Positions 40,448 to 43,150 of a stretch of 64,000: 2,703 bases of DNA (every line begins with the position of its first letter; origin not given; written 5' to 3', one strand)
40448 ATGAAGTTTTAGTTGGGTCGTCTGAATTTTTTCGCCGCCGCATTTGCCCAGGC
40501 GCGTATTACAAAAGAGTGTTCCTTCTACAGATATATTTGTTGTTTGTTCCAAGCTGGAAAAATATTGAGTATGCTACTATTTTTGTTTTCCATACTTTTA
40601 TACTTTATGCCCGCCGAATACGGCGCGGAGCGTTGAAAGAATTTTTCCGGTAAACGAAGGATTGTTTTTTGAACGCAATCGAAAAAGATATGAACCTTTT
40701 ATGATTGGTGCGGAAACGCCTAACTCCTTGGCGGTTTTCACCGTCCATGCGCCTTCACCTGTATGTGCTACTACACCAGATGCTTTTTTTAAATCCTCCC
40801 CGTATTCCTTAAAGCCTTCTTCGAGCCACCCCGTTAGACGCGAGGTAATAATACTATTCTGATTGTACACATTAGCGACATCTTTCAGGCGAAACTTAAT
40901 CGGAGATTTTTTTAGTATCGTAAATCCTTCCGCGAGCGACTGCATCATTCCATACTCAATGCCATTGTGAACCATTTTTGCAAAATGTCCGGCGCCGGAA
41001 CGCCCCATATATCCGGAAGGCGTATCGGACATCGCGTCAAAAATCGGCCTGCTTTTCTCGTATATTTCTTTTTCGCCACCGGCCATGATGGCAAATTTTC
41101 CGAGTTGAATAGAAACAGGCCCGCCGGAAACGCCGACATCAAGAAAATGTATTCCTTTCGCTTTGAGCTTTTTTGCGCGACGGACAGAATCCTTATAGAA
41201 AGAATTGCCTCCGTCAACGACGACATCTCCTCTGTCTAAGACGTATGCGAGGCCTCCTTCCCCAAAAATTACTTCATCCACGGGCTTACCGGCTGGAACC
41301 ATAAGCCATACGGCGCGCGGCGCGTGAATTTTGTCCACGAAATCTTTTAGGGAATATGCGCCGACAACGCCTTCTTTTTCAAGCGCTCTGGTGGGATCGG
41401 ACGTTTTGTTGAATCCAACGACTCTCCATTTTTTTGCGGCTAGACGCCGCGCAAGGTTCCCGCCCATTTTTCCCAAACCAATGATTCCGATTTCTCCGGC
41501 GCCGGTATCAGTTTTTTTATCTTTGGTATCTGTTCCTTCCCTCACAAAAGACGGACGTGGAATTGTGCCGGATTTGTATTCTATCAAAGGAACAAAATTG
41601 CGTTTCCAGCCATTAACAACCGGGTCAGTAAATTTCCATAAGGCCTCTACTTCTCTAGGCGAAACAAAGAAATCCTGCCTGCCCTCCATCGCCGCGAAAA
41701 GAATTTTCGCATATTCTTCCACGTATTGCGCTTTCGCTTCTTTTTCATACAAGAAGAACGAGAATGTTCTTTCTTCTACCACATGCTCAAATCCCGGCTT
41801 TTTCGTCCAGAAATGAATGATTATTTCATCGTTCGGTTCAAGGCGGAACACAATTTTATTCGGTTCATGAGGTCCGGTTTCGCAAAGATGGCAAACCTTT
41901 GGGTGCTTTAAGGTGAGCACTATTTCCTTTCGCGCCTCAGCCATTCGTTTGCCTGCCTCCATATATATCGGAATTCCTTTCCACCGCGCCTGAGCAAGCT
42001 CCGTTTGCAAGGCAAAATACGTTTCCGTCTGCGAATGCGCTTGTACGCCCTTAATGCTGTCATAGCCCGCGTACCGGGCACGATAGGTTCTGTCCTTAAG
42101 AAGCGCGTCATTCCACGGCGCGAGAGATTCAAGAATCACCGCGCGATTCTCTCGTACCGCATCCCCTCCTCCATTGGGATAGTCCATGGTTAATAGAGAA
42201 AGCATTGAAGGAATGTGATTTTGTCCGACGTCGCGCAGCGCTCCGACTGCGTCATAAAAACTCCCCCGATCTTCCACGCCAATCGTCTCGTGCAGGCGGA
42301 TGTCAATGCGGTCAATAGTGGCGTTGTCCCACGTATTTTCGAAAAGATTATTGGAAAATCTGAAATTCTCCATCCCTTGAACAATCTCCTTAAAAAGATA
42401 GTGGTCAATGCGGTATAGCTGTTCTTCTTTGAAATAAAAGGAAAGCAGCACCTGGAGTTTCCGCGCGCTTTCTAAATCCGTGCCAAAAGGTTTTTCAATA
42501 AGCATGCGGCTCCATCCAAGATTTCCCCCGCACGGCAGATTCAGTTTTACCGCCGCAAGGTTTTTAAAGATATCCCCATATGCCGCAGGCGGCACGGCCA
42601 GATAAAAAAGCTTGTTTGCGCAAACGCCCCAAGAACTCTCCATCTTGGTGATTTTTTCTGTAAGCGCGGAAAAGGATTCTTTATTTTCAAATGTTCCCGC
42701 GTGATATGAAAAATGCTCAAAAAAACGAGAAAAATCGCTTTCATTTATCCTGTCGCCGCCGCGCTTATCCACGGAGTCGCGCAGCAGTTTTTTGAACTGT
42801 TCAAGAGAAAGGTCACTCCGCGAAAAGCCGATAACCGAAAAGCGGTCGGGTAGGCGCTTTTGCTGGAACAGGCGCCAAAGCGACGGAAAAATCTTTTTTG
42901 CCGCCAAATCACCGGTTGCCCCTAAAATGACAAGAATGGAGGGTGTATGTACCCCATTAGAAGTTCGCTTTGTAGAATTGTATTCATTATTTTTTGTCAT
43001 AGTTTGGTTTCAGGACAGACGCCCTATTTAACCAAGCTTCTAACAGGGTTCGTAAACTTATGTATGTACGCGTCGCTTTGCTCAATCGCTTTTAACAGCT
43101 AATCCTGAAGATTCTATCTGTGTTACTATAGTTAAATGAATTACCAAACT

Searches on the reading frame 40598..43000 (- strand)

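Call 18: search_protein_families(library=pfam, proteins=[window:40598-43000:-], max_evalue=0.00001)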
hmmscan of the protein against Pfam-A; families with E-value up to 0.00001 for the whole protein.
window:40598-43000:- (800 aa): 4 families
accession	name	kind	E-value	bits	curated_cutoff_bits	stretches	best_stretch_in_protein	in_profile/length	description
PF02781.21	G6PD_C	-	2e-67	227.8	27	1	213-479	3-278/296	Glucose-6-phosphate dehydrogenase, C-terminal domain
PF00479.28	G6PD_N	-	6.6e-56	190.3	22.1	1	24-208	1-182/183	Glucose-6-phosphate dehydrogenase, NAD binding domain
PF03446.21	NAD_binding_2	-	9.8e-48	162.6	21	1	503-660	1-155/161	NAD binding domain of 6-phosphogluconate dehydrogenase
PF00393.24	6PGD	-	1.1e-15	58.2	27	1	671-779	1-115/290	6-phosphogluconate dehydrogenase, C-terminal domain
